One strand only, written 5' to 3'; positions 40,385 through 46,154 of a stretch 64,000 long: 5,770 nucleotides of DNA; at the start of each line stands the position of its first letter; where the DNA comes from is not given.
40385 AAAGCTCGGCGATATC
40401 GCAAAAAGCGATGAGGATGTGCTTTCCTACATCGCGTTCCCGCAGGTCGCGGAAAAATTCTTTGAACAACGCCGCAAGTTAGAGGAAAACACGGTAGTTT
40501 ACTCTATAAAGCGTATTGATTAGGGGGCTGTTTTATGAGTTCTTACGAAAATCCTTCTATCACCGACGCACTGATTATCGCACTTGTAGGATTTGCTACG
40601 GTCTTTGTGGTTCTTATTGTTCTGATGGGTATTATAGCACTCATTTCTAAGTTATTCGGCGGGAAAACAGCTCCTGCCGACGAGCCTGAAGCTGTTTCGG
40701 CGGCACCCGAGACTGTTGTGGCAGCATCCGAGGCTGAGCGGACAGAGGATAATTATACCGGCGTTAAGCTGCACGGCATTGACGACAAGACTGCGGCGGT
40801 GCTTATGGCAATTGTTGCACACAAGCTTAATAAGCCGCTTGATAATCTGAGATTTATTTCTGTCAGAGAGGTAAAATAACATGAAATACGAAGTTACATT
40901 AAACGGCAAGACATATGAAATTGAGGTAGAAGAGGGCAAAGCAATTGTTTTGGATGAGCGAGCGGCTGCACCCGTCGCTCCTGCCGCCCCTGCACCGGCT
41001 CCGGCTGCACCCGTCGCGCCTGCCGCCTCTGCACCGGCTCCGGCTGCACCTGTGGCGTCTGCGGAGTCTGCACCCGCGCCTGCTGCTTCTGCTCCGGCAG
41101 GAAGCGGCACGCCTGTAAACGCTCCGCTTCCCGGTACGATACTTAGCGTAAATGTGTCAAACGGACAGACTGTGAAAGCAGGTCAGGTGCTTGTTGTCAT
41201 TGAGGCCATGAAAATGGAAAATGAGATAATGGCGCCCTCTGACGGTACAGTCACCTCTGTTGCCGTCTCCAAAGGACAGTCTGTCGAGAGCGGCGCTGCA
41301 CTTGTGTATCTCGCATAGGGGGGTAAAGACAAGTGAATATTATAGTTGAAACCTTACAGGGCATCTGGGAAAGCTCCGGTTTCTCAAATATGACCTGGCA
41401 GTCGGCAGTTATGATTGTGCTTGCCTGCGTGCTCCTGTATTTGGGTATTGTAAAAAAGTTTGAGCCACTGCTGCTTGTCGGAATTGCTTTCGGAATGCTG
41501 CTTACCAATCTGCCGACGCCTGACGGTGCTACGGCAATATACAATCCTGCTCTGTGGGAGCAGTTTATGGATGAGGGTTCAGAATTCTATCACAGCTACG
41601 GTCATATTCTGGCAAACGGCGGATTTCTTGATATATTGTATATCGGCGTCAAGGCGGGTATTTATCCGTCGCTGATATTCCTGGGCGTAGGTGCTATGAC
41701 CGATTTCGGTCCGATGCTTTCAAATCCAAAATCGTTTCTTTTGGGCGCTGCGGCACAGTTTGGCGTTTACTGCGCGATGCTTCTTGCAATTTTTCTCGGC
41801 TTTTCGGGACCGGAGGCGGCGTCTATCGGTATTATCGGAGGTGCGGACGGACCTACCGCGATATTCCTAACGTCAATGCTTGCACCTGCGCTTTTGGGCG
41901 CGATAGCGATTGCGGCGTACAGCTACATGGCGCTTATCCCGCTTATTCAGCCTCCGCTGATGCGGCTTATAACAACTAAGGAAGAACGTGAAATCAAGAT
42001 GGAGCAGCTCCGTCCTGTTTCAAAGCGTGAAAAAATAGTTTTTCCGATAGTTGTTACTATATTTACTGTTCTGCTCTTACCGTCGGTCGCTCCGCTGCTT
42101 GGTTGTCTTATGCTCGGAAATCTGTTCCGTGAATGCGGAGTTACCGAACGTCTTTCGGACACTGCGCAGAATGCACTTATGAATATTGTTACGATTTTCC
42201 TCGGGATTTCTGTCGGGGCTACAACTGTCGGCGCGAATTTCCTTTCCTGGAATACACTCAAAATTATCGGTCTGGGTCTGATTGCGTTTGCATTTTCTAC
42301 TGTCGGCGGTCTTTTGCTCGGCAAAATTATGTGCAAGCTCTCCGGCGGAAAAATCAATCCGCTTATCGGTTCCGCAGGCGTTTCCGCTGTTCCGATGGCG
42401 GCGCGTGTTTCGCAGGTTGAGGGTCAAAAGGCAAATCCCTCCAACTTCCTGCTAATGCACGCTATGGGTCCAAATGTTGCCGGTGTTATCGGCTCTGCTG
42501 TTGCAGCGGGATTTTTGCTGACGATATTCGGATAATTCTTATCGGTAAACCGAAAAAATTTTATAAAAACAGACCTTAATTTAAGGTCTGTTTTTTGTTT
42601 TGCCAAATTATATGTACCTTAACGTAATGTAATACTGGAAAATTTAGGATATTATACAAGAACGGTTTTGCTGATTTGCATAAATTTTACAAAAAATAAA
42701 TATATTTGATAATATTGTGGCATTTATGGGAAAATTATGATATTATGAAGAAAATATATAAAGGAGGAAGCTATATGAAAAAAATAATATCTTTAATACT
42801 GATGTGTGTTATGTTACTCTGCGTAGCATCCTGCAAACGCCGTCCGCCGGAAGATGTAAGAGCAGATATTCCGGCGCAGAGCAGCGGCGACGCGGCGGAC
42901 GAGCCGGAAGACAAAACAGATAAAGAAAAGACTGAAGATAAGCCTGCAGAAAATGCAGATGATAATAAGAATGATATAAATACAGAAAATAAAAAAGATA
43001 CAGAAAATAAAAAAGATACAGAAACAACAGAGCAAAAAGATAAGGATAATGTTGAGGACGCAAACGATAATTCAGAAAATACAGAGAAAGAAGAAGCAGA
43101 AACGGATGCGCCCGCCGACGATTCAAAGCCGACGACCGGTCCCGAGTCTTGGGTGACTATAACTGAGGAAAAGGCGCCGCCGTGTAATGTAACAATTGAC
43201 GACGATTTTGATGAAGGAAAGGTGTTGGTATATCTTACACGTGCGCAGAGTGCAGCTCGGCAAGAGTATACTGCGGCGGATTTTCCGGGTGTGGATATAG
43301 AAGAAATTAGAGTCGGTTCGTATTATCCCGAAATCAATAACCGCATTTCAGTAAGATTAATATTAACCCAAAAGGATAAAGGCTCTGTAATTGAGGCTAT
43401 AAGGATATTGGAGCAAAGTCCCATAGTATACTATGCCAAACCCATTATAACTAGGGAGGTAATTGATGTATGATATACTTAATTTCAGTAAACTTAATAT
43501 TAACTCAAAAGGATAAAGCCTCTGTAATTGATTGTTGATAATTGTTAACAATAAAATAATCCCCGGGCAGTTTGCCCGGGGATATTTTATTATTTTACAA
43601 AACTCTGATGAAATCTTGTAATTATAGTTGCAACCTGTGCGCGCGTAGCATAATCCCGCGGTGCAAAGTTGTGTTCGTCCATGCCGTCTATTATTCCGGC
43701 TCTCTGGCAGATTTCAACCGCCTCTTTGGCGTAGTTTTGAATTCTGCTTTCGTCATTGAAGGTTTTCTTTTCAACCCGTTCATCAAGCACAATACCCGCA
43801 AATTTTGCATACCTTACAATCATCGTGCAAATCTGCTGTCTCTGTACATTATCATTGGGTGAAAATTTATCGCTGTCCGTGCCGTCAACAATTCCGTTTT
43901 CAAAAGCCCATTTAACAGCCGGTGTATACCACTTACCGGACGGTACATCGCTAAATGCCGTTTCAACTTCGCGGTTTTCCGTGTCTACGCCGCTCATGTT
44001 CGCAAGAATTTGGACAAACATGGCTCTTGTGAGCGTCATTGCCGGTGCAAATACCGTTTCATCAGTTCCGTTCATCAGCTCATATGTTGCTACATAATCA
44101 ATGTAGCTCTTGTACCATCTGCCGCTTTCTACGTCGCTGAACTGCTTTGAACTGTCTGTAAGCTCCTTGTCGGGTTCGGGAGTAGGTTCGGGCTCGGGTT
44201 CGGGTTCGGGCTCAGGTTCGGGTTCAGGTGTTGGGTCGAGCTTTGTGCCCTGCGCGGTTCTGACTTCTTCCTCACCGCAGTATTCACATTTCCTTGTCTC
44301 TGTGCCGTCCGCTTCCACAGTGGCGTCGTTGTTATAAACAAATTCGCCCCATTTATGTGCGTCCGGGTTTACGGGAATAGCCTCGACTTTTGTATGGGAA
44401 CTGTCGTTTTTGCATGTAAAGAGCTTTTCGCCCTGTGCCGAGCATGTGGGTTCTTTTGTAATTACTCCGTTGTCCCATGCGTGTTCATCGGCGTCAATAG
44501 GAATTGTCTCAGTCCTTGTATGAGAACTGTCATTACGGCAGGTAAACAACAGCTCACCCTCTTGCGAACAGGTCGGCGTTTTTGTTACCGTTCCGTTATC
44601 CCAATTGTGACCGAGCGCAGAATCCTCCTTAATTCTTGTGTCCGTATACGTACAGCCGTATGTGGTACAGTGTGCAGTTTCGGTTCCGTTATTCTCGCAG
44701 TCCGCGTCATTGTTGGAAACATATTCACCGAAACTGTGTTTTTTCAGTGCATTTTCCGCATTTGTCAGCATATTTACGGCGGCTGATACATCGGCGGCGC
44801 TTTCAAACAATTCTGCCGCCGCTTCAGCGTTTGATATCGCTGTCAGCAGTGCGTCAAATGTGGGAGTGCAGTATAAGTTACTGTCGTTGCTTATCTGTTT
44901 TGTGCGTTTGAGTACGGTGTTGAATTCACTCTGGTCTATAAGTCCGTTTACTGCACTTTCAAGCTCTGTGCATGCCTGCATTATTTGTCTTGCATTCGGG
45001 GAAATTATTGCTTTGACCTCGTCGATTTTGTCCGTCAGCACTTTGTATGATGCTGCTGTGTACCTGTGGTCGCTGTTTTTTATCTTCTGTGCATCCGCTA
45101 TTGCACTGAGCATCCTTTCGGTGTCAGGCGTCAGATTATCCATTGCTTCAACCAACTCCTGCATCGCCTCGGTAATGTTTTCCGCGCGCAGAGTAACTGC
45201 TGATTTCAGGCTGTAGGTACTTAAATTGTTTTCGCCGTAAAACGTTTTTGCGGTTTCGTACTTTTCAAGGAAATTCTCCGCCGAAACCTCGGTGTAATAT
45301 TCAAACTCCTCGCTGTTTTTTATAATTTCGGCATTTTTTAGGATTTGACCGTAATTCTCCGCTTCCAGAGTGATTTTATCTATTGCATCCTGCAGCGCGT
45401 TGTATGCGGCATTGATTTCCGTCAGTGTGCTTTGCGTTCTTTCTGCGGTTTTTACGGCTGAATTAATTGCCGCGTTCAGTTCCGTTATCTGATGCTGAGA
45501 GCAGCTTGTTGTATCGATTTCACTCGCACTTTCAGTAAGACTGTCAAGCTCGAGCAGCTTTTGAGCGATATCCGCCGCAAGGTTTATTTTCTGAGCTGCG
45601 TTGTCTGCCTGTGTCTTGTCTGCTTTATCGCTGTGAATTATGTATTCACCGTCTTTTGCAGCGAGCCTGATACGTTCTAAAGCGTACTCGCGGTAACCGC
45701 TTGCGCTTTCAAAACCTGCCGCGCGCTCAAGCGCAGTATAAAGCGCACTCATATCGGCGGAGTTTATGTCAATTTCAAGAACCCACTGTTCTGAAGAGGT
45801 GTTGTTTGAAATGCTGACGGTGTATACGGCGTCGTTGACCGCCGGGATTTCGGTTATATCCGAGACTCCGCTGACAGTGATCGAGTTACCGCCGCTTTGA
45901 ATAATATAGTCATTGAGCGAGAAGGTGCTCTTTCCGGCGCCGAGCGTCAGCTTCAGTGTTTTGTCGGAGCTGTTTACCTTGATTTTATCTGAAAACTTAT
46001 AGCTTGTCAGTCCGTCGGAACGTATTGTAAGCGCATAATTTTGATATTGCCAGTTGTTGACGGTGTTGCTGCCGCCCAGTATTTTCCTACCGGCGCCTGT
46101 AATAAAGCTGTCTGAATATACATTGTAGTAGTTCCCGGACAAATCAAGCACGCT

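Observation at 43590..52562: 9-kb gene for a ~2990-aa SLH-anchored beta-helix protein built as an (A-B)x2 mega-duplication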

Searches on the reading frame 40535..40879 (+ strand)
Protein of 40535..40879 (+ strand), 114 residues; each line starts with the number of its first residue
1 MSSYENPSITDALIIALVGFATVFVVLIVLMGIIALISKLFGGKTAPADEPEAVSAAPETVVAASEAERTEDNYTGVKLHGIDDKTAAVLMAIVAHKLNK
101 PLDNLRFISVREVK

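Call 19: search_protein_families(library=pfam, proteins=[window:40535-40879:+], max_evalue=0.001)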
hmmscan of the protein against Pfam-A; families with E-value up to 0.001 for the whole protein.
window:40535-40879:+ (114 aa): 1 family
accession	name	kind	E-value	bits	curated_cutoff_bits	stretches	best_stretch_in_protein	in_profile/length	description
PF04277.18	OAD_gamma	-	1.9e-13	51.3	27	1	11-96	2-74/76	Oxaloacetate decarboxylase, gamma chain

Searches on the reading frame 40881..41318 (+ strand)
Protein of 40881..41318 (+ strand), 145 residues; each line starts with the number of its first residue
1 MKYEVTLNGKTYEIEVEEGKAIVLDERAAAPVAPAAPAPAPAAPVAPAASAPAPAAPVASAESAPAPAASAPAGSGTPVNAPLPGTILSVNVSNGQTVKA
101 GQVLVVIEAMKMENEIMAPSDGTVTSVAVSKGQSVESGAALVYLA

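Call 19: search_protein_families(library=pfam, proteins=[window:40881-41318:+], max_evalue=0.001)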
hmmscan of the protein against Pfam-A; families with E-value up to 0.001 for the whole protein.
window:40881-41318:+ (145 aa): 5 families
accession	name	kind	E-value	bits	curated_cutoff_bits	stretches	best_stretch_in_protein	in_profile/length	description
PF00364.28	Biotin_lipoyl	-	1.8e-20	72.9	22.1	1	79-144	3-73/73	Biotin-requiring enzyme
PF13533.13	Biotin_lipoyl_2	-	5.1e-15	55.3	29.8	1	78-108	2-32/32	Biotin-lipoyl like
PF13437.12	HlyD_3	-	3.3e-08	34.6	22.2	1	79-109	2-32/106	HlyD family secretion protein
PF16576.10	HlyD_D23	-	5.8e-08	32.7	30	0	76-110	108-142/214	Barrel-sandwich domain of CusB or HlyD membrane-fusion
PF00358.26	PTS_EIIA_1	-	9e-05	22.6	27.2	0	83-113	79-109/127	phosphoenolpyruvate-dependent sugar phosphotransferase system, EIIA 1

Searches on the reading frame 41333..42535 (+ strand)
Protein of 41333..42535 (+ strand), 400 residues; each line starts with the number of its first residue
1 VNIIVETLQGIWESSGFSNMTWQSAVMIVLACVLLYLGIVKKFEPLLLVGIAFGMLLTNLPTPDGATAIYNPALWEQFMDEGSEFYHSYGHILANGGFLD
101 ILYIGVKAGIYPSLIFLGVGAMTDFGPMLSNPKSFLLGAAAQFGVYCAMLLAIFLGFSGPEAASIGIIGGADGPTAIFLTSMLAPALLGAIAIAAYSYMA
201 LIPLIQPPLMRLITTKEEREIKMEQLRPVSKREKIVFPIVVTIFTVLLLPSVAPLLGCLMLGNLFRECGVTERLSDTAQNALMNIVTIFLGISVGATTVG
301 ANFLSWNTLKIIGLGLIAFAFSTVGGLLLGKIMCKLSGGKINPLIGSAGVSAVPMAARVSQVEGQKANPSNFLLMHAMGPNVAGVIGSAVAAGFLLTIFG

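Call 19: search_protein_families(library=pfam, proteins=[window:41333-42535:+], max_evalue=0.001)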
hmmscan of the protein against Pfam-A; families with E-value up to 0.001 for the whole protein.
window:41333-42535:+ (400 aa): 1 family
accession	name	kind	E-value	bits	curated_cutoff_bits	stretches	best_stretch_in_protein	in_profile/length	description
PF03977.18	OAD_beta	-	6.5e-159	529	31.6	1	24-399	2-349/349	Na+-transporting oxaloacetate decarboxylase beta subunit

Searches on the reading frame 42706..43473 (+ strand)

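Call 19: search_protein_families(library=pfam, proteins=[window:42706-43473:+], max_evalue=0.001)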
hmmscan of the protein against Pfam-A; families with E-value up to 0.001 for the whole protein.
window:42706-43473:+ (255 aa): 1 family
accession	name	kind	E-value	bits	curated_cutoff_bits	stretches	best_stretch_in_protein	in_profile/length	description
PF22251.1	PFF1_TM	-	2.7e-06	27.6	32.3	1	7-136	81-218/300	Vacuolar membrane protease, transmembrane domain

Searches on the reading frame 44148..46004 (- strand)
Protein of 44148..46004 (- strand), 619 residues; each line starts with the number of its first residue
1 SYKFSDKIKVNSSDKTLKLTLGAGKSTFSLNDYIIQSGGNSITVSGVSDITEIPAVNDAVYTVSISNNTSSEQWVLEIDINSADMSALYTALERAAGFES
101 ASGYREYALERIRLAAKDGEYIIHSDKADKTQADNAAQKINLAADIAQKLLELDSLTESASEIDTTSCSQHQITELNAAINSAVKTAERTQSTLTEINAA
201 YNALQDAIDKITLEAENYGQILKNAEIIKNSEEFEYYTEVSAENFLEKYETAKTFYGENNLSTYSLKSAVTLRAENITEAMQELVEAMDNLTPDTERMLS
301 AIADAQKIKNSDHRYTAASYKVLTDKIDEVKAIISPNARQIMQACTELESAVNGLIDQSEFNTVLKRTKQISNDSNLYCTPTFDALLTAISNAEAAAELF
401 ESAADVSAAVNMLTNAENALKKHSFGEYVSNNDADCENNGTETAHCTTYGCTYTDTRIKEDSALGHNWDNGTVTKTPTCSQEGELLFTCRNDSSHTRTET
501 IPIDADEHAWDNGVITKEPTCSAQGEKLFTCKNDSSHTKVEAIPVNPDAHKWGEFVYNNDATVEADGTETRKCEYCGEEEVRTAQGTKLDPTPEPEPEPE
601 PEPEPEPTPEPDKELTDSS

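Call 64: predict_structure(alignment_id=A3)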
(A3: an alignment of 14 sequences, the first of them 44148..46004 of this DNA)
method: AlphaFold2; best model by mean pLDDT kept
length: 619 residues; sequences in the alignment: 14
mean_pLDDT: 57.4   pTM: 0.34
mean pLDDT of the five models: 57.4, 54.9, 54.6, 54.3, 51.8
residues with pLDDT >= 90: 91; 70-90: 136; 50-70: 30; < 50: 362
segments of 3 or more residues with pLDDT < 50: 1-184, 186-197, 211-345, 596-608, 610-619
pLDDT, mean of each block of 10 residues (from residue 1): 29 37 39 33 31 39 42 41 41 35 30 32 37 43 43 39 38 46 45 46 52 43 35 31 31 29 27 36 39 41 37 37 43 45 50 67 95 88 94 91 87 95 93 88 92 92 85 82 87 86 70 86 86 76 84 88 88 84 87 52 46 42
secondary structure, 60 per line:
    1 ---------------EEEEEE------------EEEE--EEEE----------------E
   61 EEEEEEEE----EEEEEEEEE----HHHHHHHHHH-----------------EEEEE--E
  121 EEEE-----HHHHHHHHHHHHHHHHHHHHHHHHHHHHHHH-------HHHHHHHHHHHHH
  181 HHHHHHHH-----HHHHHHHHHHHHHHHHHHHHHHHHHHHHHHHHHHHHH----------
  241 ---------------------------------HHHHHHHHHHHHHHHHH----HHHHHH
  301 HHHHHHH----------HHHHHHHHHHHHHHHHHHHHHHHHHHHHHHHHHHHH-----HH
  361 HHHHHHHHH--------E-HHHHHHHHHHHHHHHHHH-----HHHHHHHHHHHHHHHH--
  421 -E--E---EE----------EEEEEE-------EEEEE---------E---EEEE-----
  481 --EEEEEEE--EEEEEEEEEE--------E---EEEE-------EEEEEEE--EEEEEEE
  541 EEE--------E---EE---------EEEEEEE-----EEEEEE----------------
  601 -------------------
elements in order: E16-21 E34-37 E40-43 E60-68 E73-81 H86-95 E113-117 E120-124 H130-160 H168-188 H194-230 H274-290 H295-307 H318-353 H359-369 H380-397 H403-418 E441-446 E454-458 E472-475 E483-489 E492-501 E514-517 E525-531 E534-543 E567-573 E579-584

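Call 66: fold_search(model_id=the predicted structure, library=pdb)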
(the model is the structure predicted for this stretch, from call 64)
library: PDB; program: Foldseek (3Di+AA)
matches with E <= 10: 336; with E <= 0.001: 0
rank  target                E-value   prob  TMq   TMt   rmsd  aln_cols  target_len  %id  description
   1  8kg6_F                1.2e-01  0.11  0.05  0.06  32.9       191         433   14  Yeast replisome in state I (released 2023-12-06)
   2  9lu1_S                1.5e-01  0.12  0.05  0.03  31.6       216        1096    9  protein structure of DDB1-DDA1-DET1-Ube2e2 bound to COP1 dimer (released 2026-01-28)
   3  5juy_A                1.5e-01  0.05  0.03  0.02  29.0       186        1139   10  Active human apoptosome with procaspase-9 (released 2016-10-19)
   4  5juy_B                1.5e-01  0.05  0.03  0.02  29.0       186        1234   10  Active human apoptosome with procaspase-9 (released 2016-10-19)
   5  2bkl_B                1.6e-01  0.13  0.05  0.05  27.3       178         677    9  Structural and Mechanistic Analysis of Two Prolyl Endopeptidases: Role of Inter-Domain Dynamics in Catalysis and Speci (released 2005-03-09)
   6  6rji                  2.1e-01  0.07  0.05  0.11  28.9       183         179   10  X-ray structure of the elongation factor P of S. aureus (released 2020-04-01)
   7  8s3o_A                2.3e-01  0.07  0.05  0.03  30.0       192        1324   11  Structure of native human CD109 (released 2025-03-05)
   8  2vra_B                2.7e-01  0.04  0.06  0.11  17.1       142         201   12  Drosophila Robo IG1-2 (monoclinic form) (released 2008-04-08)
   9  7jrm                  2.9e-01  1.00  0.11  0.15   2.2        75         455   25  The structure of CBM51-2 and INT domains from Clostridium perfringens ZmpB (released 2021-02-03)
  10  8enu_G                3.0e-01  0.09  0.07  0.06  23.7       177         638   10  Structure of the C3bB proconvertase in complex with lufaxin (released 2023-08-09)
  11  9hcj_10               3.0e-01  0.08  0.06  0.03  24.0       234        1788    8  D. discoideum nuclear pore complex (released 2024-12-25)
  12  7puk_A                3.2e-01  1.00  0.11  0.16   2.7        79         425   25  Crystal structure of Endoglycosidase E GH18 domain from Enterococcus faecalis in complex with Man5 product (released 2022-03-16)
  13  6qx4_B                3.2e-01  0.11  0.08  0.08  26.0       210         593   10  Structure of the Bacillus anthracis Sap S-layer assembly domain (released 2019-07-31)
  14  6ww7_A                3.2e-01  0.05  0.04  0.03  27.0       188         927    8  Structure of the human ER membrane protein complex in a lipid nanodisc (released 2020-05-27)
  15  7cqy_F                3.4e-01  0.09  0.05  0.07  29.0       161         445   11  Tetrathionate hydrolase from Acidithiobacillus ferrooxidans mutant - D325N (released 2021-01-27)
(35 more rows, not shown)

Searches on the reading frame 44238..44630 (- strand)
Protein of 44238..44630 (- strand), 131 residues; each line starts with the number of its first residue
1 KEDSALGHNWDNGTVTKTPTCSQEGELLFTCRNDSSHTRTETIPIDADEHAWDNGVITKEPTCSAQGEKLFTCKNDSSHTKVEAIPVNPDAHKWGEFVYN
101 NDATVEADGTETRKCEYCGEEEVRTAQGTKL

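Call 85: find_homologous_proteins(query=window:44238-44630:-, max_evalue=0.001)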
Query window:44238-44630:- (131 aa): 2 proteins with E <= 0.001 among 5 candidates.
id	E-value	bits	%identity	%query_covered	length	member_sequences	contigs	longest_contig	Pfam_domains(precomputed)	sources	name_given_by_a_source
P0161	7.8e-31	125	84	48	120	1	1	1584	-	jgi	-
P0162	5.7e-21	93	72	50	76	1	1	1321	-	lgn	-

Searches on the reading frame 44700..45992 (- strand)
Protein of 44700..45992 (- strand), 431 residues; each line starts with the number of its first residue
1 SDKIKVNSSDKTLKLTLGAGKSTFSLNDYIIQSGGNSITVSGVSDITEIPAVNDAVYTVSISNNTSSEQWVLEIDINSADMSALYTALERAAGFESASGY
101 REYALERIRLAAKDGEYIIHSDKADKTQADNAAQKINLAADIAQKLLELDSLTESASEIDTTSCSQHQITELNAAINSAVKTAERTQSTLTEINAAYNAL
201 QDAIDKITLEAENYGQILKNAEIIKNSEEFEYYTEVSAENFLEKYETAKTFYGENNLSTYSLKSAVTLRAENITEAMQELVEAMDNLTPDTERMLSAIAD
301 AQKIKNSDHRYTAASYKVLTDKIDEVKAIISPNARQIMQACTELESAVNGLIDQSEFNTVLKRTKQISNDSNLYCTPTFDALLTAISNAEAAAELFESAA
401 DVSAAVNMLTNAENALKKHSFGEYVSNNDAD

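Call 23: search_protein_families(library=pfam, proteins=[window:44700-45992:-], max_evalue=10)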
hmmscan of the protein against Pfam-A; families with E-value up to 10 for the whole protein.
window:44700-45992:- (431 aa): 8 families
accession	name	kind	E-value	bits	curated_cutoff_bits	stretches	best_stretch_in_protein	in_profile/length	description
PF06103.16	DUF948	-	0.0053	17.4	37.2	1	128-162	48-83/89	Bacterial protein of unknown function (DUF948)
PF07554.19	FIVAR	-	0.015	16.3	29.2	2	297-351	8-70/71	FIVAR domain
PF17893.6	Cas9_b_hairpin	-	0.019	15.1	25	1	74-110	23-59/90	CRISPR-associated endonuclease Cas9 beta-hairpin domain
PF05192.23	MutS_III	-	0.051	14.3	34.1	1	274-410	65-191/194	MutS domain III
PF00435.27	Spectrin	-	0.16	12.9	29.9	1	143-205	36-97/105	Spectrin repeat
PF03980.19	Nnf1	-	0.36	11.6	23.7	1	132-206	21-100/110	Nnf1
PF24590.1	DUF7615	-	4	8.4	27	1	313-370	24-81/106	Domain of unknown function (DUF7615)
PF07889.17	DUF1664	-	7.9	7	34.6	0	166-208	65-107/124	Protein of unknown function (DUF1664)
